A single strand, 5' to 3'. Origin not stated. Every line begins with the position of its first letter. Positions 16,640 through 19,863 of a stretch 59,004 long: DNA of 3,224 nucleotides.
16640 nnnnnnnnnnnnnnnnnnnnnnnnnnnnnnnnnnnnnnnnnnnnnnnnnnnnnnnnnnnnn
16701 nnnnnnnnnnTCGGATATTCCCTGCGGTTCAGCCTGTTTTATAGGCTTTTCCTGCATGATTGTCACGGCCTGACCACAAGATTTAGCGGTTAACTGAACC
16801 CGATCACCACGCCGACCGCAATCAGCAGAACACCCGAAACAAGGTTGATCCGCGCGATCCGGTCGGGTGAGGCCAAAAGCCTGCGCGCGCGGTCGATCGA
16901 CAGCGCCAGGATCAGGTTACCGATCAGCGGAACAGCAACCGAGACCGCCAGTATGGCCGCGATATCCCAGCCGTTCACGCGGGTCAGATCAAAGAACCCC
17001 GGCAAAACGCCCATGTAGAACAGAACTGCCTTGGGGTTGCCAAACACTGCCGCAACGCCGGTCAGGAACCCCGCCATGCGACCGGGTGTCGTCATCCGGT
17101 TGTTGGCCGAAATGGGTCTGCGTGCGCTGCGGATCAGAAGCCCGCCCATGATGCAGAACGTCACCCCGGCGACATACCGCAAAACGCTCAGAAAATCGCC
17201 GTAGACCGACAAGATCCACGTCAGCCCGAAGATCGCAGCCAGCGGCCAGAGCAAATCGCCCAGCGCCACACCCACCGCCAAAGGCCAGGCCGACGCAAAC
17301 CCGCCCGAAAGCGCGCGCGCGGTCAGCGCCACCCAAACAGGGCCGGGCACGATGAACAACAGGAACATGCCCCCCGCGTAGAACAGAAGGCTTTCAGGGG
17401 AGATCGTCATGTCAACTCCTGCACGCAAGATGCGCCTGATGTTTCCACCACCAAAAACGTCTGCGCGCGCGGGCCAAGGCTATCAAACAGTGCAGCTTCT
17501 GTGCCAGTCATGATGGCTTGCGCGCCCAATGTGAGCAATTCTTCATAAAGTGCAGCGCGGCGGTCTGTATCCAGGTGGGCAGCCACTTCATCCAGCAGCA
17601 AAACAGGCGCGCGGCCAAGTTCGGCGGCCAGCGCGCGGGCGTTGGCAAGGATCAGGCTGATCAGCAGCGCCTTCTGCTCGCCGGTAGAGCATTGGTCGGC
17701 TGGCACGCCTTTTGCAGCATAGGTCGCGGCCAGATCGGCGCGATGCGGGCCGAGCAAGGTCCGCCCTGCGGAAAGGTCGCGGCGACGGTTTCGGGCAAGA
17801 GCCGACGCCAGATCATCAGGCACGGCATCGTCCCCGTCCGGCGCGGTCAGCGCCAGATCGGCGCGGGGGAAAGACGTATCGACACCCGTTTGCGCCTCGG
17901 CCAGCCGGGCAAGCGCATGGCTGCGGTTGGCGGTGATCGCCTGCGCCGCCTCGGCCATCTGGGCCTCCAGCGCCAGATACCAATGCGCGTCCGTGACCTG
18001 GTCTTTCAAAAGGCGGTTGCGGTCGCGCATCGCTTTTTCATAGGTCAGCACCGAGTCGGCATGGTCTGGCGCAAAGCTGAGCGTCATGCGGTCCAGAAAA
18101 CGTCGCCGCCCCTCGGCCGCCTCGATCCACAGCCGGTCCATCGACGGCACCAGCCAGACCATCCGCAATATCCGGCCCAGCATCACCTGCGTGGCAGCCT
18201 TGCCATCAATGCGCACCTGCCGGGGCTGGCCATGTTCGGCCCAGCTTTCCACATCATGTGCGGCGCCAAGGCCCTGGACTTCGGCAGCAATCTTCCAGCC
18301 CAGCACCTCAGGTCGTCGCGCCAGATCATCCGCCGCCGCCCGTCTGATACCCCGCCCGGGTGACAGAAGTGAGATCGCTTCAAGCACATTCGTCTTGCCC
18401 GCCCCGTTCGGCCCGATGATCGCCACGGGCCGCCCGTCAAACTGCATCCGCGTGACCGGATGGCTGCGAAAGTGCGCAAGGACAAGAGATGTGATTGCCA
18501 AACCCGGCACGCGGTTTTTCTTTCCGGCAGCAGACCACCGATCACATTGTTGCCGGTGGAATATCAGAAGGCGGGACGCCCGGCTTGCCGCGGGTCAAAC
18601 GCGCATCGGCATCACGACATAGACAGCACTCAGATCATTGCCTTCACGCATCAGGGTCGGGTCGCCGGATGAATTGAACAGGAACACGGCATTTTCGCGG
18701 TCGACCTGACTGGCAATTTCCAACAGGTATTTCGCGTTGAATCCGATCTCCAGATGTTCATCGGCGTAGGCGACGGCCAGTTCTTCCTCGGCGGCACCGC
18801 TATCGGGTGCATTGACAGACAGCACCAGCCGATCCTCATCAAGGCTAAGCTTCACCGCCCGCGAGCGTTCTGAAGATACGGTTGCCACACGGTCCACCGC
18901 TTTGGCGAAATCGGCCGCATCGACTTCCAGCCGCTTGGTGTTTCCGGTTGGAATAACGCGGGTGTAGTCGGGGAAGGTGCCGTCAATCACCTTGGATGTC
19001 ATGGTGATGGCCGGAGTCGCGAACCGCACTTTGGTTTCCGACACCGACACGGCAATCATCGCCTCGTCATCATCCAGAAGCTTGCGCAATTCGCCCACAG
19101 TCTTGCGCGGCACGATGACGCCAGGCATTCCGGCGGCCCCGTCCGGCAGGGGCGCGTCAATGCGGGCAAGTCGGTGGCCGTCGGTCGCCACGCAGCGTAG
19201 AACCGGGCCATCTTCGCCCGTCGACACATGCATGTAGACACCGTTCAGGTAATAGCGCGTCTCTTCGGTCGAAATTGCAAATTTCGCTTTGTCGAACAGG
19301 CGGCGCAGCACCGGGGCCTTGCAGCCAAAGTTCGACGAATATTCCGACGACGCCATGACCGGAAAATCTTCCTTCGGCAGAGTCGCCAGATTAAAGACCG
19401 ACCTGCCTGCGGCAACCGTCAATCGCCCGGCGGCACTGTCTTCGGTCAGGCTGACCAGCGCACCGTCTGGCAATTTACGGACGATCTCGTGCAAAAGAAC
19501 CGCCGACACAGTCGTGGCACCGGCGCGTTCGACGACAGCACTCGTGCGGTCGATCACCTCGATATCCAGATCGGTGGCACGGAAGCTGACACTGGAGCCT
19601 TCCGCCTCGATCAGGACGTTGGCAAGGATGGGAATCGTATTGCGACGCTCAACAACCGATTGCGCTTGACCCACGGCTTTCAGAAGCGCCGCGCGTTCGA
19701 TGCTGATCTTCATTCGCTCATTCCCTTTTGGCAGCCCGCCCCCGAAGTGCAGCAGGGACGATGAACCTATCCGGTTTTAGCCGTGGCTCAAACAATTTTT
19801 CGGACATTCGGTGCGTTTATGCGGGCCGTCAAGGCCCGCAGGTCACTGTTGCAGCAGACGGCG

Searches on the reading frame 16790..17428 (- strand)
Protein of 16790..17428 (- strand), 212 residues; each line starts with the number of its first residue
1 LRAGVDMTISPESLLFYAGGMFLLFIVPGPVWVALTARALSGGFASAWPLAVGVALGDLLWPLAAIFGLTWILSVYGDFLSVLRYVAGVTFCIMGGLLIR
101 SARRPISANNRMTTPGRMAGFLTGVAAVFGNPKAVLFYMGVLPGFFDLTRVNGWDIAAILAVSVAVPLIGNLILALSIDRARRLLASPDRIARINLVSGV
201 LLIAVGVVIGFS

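Call 63: search_protein_families(library=pfam, proteins=[window:16790-17428:-], max_evalue=0.0001)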
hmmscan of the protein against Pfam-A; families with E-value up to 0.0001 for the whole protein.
window:16790-17428:- (212 aa): 1 family
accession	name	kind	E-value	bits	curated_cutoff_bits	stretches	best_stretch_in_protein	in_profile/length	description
PF01810.24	LysE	-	6e-25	88.3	25.6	1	24-209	3-189/193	LysE type translocator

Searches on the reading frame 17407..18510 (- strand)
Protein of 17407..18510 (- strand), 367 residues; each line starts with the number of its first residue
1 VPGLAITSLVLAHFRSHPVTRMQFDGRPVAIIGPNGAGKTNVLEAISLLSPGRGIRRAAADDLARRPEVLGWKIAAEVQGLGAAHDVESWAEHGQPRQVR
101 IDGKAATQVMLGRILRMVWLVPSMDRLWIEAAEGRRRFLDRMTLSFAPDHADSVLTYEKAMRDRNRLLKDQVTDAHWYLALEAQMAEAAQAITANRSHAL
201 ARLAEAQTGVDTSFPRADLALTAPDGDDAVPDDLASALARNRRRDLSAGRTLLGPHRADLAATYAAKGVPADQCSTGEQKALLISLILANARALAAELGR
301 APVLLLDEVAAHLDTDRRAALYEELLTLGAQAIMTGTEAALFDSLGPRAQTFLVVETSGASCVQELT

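Call 63: search_protein_families(library=pfam, proteins=[window:17407-18510:-], max_evalue=0.0001)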
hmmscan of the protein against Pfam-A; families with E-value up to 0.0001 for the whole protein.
window:17407-18510:- (367 aa): 5 families
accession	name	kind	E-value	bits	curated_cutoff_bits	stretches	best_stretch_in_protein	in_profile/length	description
PF02463.25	SMC_N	-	7.7e-20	71.7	40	1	6-342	2-202/220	RecF/RecN/SMC N terminal domain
PF13304.12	AAA_21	-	2.4e-14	54.6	27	2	30-50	3-23/304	AAA domain, putative AbiEii toxin, Type IV TA system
PF13476.12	AAA_23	-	4.4e-06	27.9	27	1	8-48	1-41/201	AAA domain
PF13175.12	AAA_15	-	1.5e-05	25.3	32.1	0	6-49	3-46/374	AAA ATPase domain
PF00005.33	ABC_tran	-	8.7e-05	23.6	25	0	26-50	11-35/137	ABC transporter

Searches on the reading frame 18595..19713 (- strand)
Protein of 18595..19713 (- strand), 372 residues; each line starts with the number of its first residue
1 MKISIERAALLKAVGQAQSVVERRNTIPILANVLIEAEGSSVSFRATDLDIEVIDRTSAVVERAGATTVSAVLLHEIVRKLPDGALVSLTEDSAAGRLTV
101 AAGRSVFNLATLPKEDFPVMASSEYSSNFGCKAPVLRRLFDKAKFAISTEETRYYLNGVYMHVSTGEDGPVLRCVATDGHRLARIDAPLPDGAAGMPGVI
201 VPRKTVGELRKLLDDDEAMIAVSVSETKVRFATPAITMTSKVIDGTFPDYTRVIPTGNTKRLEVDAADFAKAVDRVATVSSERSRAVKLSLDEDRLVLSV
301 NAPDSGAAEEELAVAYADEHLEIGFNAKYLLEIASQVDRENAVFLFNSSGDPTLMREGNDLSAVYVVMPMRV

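Call 63: search_protein_families(library=pfam, proteins=[window:18595-19713:-], max_evalue=0.0001)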
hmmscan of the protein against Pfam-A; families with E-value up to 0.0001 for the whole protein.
window:18595-19713:- (372 aa): 3 families
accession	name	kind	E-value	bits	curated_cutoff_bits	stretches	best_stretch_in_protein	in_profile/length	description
PF00712.24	DNA_pol3_beta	-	2.5e-35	121.7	24.4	1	1-120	1-119/120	DNA polymerase III beta subunit, N-terminal domain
PF02767.21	DNA_pol3_beta_2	-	3.4e-33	114.8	27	1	135-249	6-116/116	DNA polymerase III beta subunit, central domain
PF02768.20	DNA_pol3_beta_3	-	2.4e-32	111.7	27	1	252-371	2-121/121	DNA polymerase III beta subunit, C-terminal domain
